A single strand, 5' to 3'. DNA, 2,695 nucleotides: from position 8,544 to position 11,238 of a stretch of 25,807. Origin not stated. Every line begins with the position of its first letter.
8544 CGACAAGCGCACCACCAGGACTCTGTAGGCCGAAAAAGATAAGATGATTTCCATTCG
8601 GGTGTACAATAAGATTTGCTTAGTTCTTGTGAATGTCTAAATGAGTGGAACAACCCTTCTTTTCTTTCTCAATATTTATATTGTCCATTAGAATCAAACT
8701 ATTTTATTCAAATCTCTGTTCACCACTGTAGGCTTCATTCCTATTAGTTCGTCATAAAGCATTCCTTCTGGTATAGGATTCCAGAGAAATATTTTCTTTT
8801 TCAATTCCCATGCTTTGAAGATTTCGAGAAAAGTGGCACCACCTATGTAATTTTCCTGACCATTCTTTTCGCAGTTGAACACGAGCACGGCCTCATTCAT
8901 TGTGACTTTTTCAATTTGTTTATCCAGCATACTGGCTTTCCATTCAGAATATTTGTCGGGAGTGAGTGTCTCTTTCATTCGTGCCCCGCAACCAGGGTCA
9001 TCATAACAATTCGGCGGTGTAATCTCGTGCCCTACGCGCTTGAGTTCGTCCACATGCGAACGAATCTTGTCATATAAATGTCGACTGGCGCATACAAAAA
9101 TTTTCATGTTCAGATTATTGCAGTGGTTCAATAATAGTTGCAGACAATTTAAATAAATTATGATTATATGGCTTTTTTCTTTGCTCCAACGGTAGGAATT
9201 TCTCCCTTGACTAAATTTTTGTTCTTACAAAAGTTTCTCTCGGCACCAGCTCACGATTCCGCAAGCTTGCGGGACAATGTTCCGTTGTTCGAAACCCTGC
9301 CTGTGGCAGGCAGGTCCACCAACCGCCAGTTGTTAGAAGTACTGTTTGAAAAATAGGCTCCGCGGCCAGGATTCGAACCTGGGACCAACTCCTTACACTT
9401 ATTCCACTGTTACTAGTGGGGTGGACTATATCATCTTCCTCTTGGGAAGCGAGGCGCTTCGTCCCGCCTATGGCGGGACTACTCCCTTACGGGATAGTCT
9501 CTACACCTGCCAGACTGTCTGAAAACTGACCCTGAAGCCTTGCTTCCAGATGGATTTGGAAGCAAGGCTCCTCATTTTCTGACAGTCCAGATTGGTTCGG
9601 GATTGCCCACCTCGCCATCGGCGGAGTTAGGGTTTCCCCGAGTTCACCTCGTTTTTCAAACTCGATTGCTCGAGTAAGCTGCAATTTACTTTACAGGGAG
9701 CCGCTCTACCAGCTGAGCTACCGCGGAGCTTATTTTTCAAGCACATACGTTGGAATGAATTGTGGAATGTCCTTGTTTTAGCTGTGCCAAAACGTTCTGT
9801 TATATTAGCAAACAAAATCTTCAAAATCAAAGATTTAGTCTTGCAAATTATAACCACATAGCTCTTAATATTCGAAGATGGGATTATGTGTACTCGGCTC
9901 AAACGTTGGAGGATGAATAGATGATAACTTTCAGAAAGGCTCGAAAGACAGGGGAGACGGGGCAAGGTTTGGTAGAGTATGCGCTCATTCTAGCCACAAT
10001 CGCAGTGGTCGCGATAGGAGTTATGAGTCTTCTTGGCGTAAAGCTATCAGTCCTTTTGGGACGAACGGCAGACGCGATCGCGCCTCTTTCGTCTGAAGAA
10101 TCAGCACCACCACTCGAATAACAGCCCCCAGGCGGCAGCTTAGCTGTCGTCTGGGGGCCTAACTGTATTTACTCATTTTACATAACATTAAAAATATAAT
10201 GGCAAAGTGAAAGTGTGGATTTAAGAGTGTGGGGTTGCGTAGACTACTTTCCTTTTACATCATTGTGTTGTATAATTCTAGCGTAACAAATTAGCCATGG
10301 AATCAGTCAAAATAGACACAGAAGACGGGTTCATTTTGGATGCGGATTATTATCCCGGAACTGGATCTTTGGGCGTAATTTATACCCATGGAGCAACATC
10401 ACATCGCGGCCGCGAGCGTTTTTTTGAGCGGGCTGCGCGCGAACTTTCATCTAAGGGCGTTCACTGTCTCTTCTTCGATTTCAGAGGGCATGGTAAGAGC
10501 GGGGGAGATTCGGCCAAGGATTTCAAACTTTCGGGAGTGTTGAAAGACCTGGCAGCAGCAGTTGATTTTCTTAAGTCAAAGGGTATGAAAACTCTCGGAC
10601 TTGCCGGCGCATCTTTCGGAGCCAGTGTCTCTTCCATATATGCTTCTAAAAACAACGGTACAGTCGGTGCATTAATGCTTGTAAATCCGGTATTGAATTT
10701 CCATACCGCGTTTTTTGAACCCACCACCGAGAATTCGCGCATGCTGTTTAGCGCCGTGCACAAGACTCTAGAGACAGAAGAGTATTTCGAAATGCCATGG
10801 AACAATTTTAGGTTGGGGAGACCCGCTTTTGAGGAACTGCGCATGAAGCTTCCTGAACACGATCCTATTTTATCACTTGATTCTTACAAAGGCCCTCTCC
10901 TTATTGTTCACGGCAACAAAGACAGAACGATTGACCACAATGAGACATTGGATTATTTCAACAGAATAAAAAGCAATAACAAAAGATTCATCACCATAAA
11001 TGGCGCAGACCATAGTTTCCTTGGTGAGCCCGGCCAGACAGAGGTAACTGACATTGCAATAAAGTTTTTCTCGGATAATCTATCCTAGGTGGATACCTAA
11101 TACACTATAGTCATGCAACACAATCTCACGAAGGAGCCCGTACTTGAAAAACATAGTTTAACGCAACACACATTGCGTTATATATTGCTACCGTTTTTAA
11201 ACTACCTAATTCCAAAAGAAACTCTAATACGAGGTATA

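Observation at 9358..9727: tRNA gene interrupted by a compact group I intron; exon junction gives Asn(GUU) although the 5' exon text mimics a Tyr loop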

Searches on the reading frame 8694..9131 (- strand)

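Call 25: search_protein_families(library=pfam, proteins=[window:8694-9131:-])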
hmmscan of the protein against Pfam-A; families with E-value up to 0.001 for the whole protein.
window:8694-9131:- (145 aa): 0 families

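Call 53: search_protein_families(library=pfam, proteins=[window:8694-9131:-], max_evalue=0.1)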
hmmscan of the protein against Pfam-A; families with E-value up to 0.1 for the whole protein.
window:8694-9131:- (145 aa): 1 family
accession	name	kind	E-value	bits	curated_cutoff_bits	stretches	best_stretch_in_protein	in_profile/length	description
PF23413.1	zf_RING_Vps8_fungal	-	0.094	13.6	27.4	1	55-88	13-46/58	Vps8 RING zinc finger, fungal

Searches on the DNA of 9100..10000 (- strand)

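Call 5: search_rna_families(source=window, start=9100, end=10000, threshold=evalue, max_evalue=10, show_alignments=6)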
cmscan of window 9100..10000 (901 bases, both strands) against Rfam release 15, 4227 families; matches with E-value up to 10: 6.
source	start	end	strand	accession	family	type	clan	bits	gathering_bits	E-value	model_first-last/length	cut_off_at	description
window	9403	9702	-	RF00028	Intron_gpI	Intron;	-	53.9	50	9.6e-13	1-253/253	no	Group I catalytic intron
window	9100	9335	+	RF03116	aCoV-5UTR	Cis-reg;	CL00116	19.8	70.3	0.022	80-323/323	5'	Alphacoronavirus 5'UTR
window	9276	9344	-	RF02186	ST7-OT3_4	Gene; lncRNA;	-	15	80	0.6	1-73/73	no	ST7 overlapping transcript 3 conserved region 4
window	9215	9340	+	RF02012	group-II-D1D4-7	Intron;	CL00102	13.7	34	3.2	1-151/151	no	Group II catalytic intron D1-D4-7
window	9595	9622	-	RF01276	sR53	Gene; snRNA; snoRNA; CD-box;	-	13.3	49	2.3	1-60/60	no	Small nucleolar RNA sR53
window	9888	9973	-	RF01986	ZEB2_AS1_3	Gene; lncRNA;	-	11.7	55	9.7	1-100/100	no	ZEB2 antisense RNA 1 conserved region 3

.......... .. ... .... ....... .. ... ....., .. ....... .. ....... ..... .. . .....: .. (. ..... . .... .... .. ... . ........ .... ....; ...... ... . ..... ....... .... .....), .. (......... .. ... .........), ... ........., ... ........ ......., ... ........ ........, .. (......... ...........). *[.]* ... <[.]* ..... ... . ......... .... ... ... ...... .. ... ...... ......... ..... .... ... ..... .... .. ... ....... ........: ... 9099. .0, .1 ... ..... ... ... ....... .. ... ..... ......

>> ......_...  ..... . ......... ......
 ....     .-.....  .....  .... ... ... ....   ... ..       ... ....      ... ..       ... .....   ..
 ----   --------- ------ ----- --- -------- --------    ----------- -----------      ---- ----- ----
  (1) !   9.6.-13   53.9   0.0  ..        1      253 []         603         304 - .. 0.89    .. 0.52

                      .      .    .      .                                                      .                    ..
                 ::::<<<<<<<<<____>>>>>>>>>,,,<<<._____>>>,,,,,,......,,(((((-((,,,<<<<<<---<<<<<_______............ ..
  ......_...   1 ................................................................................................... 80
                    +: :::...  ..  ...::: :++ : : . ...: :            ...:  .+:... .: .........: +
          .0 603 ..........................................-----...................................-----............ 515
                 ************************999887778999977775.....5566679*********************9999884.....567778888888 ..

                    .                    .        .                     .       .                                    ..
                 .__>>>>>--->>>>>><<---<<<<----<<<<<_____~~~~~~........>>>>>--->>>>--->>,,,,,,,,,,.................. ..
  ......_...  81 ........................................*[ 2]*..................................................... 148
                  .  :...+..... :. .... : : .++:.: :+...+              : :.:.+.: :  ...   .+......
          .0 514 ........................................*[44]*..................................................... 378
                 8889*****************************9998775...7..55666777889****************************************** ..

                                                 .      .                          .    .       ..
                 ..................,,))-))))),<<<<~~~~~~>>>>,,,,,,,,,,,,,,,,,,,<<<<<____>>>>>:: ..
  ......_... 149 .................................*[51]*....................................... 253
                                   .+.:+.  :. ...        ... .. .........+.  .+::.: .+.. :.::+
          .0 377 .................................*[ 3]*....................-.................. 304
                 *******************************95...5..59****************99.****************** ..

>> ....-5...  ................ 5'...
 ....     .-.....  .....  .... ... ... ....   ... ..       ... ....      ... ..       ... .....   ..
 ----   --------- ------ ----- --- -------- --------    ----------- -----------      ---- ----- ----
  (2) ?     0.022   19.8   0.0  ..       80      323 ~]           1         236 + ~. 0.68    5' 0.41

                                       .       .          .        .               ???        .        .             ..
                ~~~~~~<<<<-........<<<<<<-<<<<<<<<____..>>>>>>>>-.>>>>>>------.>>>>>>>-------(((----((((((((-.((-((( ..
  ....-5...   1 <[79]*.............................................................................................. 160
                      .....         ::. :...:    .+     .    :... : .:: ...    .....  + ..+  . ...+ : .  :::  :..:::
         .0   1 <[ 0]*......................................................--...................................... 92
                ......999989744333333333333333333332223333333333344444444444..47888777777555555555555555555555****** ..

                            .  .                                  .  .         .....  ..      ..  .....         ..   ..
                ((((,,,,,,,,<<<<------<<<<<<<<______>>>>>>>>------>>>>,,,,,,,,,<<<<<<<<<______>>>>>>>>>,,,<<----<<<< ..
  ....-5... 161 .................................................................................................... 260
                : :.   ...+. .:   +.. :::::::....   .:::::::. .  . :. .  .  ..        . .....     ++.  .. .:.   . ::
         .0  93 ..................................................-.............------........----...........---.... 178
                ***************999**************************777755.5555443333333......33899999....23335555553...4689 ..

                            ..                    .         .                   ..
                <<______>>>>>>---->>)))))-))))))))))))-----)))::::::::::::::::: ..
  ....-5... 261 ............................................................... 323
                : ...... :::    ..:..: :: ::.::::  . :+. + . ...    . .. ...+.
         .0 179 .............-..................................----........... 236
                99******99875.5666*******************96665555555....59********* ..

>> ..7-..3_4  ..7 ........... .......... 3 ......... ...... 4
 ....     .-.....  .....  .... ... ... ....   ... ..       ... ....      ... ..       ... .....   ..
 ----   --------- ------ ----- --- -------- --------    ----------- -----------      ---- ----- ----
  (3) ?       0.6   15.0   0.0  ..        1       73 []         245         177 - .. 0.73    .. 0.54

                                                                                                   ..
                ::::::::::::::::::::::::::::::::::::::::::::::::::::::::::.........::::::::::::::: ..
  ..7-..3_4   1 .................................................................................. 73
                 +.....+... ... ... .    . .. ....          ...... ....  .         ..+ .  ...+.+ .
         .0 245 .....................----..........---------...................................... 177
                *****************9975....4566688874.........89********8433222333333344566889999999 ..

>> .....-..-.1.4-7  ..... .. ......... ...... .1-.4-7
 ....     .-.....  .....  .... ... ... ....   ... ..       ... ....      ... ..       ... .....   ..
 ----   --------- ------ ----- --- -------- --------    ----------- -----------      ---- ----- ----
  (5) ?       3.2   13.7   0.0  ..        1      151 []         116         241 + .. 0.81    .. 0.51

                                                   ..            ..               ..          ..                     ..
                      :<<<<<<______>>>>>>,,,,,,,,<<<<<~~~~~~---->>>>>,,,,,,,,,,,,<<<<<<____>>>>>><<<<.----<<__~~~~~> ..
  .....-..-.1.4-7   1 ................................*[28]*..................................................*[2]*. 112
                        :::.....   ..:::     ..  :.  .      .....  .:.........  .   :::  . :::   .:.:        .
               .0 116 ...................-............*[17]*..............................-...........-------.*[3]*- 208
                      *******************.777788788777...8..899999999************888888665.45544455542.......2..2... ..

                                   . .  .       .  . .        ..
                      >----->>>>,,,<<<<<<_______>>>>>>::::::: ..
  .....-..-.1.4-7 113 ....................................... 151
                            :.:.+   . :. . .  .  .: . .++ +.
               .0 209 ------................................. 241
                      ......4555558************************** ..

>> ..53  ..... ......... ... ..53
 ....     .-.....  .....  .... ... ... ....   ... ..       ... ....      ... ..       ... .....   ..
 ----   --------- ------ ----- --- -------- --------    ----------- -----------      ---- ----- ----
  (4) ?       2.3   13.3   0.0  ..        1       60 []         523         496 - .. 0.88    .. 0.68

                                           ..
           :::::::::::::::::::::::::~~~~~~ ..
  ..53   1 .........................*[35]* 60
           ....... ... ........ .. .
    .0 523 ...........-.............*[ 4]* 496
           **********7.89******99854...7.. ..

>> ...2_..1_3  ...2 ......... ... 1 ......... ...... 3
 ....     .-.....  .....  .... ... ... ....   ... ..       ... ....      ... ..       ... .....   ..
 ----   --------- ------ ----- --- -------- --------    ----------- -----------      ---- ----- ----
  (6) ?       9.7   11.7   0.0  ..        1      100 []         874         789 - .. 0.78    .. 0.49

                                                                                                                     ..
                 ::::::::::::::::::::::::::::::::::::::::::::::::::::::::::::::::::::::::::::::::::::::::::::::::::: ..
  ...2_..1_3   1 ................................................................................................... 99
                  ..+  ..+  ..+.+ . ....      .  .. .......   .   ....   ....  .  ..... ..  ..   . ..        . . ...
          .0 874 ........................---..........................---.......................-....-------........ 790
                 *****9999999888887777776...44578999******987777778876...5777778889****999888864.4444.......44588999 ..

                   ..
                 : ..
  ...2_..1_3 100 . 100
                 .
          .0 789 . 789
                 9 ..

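Call 47: search_dna_similar(query=window:9358-9727:-, collection=phages, mode=distant, max_rows=15)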
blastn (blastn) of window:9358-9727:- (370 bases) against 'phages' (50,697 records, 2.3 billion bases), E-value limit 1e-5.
No match.

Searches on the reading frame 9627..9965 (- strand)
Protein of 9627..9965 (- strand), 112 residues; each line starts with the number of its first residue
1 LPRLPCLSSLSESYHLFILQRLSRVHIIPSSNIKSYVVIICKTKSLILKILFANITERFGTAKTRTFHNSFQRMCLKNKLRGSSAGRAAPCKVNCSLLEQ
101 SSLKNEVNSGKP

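Call 53: search_protein_families(library=pfam, proteins=[window:9627-9965:-], max_evalue=0.1)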
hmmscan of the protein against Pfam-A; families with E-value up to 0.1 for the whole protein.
window:9627-9965:- (112 aa): 0 families

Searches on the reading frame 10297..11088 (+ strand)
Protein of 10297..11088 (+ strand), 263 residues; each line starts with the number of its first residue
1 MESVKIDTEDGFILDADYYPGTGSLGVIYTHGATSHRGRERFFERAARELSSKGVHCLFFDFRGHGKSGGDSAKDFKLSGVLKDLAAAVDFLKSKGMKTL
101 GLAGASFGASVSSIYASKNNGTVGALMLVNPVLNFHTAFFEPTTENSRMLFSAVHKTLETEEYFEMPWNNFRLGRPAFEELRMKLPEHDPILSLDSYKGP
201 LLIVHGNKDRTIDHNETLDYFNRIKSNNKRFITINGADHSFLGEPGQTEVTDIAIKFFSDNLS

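Call 25: search_protein_families(library=pfam, proteins=[window:10297-11088:+])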
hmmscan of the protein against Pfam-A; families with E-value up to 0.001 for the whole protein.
window:10297-11088:+ (263 aa): 9 families
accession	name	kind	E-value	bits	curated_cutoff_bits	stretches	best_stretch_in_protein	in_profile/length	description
PF12146.15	Hydrolase_4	-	9.1e-25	87.8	27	2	27-160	7-139/239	Serine aminopeptidase, S33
PF00561.26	Abhydrolase_1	-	2e-16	60.9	25.8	2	30-141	6-108/245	alpha/beta hydrolase fold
PF12697.13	Abhydrolase_6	-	3.4e-11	44.7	26.3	1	28-245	2-211/217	Alpha/beta hydrolase family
PF20408.4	Abhydrolase_11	-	5.9e-09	36.4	27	1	27-131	5-108/193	Alpha/beta hydrolase domain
PF00326.27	Peptidase_S9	-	2.1e-08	34.4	22.6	1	50-262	10-210/213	Prolyl oligopeptidase family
PF02129.25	Peptidase_S15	-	6.4e-06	26.5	23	0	22-137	16-134/262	X-Pro dipeptidyl-peptidase (S15 family)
PF02273.21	Acyl_transf_2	-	1.2e-05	25.2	20.3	1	41-240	44-237/294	Acyl transferase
PF01738.24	DLH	-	1.5e-05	25.2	21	0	190-244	135-191/217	Dienelactone hydrolase family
PF20434.5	BD-FAE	-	0.00074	19.5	26.8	0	78-217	63-208/215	BD-FAE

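Call 26: find_encoding_contigs(protein=window:10297-11088:+, flank=3000, max_places=6)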
Protein window:10297-11088:+ (263 aa): 1 contig read that carries it; 1 place shown.
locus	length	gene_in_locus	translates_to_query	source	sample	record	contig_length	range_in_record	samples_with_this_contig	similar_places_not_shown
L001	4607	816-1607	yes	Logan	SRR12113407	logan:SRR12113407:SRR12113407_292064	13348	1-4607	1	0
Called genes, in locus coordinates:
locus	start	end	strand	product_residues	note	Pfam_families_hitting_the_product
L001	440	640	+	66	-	-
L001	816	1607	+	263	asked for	PF02129:Peptidase_S15 (faint), PF12146:Hydrolase_4, PF20408:Abhydrolase_11 (faint), PF00561:Abhydrolase_1, PF02273:Acyl_transf_2 (faint), PF12697:Abhydrolase_6, PF00326:Peptidase_S9 (weak), PF12146:Hydrolase_4 (weak), +1 more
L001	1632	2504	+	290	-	PF08242:Methyltransf_12 (weak), PF13649:Methyltransf_25 (weak)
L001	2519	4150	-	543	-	PF01266:DAO (weak), PF13450:NAD_binding_8, PF01593:Amino_oxidase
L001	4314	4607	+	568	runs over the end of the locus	PF16927:HisKA_7TM, PF00512:HisKA, PF02518:HATPase_c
